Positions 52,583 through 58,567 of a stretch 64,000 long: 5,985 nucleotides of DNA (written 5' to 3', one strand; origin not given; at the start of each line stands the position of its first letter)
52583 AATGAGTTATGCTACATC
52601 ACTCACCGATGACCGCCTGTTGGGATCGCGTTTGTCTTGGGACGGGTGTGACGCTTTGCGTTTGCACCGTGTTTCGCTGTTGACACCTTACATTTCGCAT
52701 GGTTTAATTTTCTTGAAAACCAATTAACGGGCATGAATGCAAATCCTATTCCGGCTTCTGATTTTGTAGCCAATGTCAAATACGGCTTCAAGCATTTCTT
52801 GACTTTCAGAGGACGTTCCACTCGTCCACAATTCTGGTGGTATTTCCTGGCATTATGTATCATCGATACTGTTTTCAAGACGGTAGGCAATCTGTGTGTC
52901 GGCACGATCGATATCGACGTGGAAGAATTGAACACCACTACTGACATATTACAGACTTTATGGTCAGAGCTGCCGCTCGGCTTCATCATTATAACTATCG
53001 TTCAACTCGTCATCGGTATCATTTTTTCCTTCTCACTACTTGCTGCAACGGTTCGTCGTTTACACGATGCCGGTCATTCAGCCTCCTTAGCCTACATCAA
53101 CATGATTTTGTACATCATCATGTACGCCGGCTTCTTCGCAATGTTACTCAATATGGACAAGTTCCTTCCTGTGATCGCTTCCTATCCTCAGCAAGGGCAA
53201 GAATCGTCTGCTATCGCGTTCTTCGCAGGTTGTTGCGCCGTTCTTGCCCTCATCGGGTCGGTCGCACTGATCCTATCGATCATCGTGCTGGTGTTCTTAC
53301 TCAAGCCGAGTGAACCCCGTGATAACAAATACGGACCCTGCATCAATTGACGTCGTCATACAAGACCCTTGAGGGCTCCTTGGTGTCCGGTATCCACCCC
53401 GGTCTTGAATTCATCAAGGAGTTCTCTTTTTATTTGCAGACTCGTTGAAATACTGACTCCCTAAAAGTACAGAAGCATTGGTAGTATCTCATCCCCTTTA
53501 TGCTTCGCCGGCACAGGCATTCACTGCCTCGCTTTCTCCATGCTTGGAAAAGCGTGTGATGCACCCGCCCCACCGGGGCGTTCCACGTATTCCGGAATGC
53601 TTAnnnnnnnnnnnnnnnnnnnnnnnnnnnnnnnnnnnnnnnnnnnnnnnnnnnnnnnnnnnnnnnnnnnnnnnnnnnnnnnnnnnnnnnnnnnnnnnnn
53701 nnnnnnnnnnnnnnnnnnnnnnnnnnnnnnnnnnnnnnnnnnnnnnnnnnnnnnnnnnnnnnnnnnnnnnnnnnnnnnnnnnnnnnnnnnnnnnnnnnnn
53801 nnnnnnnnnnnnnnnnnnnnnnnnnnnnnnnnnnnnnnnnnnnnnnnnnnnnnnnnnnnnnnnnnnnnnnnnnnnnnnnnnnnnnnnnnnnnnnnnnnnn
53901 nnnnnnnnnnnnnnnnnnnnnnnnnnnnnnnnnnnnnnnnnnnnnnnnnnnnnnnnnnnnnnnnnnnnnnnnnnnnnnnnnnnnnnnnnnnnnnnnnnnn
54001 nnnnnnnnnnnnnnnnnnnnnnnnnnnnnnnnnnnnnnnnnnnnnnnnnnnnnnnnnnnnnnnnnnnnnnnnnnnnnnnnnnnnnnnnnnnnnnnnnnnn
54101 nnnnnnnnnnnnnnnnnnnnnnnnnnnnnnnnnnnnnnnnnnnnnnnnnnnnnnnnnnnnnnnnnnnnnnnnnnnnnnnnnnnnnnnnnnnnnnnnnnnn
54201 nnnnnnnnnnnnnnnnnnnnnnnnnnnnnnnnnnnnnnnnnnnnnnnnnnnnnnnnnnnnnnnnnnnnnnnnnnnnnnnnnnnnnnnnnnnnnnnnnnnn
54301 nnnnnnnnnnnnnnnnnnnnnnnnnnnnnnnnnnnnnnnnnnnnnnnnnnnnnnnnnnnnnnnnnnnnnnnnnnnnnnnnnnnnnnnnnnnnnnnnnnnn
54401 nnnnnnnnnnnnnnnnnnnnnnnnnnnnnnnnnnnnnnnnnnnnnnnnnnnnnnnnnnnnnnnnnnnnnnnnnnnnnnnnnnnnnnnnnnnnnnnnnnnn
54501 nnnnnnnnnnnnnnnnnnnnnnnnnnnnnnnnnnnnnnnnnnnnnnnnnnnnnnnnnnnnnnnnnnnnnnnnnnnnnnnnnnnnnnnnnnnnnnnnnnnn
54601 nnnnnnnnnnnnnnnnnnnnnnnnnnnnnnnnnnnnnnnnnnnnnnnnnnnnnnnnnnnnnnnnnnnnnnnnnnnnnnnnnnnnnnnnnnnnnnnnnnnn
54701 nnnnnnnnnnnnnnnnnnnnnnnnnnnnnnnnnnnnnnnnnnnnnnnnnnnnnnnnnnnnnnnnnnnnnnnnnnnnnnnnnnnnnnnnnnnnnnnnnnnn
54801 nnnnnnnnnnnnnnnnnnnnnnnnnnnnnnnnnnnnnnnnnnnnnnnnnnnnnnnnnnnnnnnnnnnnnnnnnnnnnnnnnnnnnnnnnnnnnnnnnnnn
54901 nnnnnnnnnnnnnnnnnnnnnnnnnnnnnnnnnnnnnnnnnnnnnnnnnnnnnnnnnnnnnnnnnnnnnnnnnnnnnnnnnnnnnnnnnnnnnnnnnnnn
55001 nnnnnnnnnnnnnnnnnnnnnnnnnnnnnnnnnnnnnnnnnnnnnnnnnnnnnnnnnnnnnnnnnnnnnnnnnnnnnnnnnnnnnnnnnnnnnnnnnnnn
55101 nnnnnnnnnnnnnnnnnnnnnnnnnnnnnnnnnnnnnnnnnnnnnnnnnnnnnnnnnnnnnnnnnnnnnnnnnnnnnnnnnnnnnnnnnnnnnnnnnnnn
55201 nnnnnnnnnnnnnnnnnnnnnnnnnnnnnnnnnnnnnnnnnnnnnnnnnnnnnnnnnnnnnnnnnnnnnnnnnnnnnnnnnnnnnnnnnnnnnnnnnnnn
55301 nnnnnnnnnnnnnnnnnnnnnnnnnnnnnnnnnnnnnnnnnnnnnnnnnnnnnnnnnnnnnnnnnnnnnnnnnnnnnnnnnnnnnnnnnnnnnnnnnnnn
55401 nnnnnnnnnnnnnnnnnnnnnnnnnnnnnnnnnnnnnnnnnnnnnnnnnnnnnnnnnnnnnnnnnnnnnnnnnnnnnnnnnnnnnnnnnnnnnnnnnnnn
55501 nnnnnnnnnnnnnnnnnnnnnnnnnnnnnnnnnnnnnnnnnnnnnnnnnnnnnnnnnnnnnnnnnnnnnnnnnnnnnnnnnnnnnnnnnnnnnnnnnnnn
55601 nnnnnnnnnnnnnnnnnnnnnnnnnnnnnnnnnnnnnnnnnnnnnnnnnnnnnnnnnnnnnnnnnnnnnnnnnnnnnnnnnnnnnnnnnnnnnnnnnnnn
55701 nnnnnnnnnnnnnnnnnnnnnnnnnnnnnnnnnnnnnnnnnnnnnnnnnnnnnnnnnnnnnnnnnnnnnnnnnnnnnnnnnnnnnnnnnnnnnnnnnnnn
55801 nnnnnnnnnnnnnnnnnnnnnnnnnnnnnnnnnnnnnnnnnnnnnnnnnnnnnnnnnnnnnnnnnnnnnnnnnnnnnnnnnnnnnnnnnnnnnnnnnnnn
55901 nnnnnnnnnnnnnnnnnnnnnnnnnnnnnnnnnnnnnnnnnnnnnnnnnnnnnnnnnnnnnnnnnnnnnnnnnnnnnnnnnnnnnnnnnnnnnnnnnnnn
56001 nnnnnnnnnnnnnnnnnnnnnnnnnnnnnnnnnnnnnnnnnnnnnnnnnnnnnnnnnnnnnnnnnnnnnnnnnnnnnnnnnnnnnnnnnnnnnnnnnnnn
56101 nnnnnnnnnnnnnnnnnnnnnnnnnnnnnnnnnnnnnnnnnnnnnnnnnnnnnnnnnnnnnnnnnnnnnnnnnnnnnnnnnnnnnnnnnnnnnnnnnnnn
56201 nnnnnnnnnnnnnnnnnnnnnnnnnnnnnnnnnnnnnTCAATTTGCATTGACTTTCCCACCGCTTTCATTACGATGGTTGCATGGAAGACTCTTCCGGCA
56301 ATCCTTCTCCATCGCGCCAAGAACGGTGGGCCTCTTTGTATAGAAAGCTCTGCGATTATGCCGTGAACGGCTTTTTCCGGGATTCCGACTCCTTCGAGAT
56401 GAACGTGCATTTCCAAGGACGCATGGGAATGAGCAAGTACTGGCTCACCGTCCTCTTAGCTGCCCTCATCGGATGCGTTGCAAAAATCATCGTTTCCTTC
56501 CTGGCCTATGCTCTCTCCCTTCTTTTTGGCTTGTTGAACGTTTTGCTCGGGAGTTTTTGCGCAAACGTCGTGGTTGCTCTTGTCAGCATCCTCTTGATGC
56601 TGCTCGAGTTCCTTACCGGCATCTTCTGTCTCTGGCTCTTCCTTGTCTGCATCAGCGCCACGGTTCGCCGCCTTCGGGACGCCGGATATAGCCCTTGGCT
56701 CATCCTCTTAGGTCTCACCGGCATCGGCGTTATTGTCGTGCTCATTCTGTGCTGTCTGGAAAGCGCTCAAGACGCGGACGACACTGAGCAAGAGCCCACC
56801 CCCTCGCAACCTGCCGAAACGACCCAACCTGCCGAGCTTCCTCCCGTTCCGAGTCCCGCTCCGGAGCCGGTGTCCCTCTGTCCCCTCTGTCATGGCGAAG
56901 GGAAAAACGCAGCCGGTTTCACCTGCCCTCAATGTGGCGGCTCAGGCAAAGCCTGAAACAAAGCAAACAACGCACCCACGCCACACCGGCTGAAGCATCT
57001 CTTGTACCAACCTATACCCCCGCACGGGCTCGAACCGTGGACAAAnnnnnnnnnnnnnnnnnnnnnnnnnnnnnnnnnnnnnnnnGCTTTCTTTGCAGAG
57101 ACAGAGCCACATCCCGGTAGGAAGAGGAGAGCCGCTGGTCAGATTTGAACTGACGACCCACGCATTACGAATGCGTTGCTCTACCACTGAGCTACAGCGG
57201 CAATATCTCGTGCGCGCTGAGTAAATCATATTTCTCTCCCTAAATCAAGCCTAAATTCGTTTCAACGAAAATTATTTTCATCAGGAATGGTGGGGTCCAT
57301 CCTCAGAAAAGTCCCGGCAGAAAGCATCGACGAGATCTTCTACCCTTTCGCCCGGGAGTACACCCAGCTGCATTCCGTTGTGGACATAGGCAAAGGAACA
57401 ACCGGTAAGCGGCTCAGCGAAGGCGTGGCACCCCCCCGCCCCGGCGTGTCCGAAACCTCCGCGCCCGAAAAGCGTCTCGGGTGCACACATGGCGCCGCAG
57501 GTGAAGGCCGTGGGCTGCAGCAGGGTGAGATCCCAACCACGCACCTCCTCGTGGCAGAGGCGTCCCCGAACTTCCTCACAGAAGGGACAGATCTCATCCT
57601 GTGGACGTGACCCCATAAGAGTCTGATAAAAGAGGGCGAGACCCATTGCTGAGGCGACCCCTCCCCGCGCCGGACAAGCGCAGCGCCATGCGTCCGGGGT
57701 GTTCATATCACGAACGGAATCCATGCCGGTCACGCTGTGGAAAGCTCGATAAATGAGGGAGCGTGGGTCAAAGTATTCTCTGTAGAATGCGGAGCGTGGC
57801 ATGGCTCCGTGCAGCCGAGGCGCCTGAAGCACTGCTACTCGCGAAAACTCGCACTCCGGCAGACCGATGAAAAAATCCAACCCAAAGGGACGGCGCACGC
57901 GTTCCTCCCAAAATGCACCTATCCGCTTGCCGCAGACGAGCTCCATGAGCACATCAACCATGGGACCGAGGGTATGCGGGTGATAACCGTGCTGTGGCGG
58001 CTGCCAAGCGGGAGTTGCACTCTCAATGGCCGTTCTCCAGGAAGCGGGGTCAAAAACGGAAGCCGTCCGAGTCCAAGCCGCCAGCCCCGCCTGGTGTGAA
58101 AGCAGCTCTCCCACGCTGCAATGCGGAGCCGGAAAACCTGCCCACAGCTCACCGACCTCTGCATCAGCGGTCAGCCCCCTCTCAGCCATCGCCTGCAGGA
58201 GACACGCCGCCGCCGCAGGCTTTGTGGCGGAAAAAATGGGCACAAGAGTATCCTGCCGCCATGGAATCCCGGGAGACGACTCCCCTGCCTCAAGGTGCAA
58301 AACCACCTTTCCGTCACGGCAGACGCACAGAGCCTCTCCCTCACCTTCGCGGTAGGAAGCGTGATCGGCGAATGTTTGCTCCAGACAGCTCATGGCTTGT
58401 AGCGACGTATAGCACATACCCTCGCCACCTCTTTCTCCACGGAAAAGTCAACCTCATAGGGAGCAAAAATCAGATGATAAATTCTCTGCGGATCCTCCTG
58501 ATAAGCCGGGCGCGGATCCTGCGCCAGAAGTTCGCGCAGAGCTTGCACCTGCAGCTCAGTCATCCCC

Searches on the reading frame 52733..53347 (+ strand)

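Call 23: search_protein_families(library=pfam, proteins=[window:52733-53347:+], max_evalue=0.0001)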
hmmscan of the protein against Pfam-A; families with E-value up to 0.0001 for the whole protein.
window:52733-53347:+ (205 aa): 1 family
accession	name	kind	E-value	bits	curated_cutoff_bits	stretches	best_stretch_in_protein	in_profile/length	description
PF05656.20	DUF805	-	1.7e-17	64.3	25.7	1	23-202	2-111/111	Protein of unknown function (DUF805)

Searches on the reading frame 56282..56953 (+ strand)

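Call 23: search_protein_families(library=pfam, proteins=[window:56282-56953:+], max_evalue=0.0001)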
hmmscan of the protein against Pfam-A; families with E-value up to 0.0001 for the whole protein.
window:56282-56953:+ (224 aa): 1 family
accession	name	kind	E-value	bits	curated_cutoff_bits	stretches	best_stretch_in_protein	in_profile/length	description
PF05656.20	DUF805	-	2.1e-12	47.9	25.7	1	43-164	3-105/111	Protein of unknown function (DUF805)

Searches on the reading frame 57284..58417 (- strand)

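Call 23: search_protein_families(library=pfam, proteins=[window:57284-58417:-], max_evalue=0.0001)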
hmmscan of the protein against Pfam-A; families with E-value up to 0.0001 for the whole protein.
window:57284-58417:- (378 aa): 1 family
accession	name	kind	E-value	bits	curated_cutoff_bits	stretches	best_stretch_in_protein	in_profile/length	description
PF00144.29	Beta-lactamase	-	5.3e-31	108.4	27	1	26-351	15-313/329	Beta-lactamase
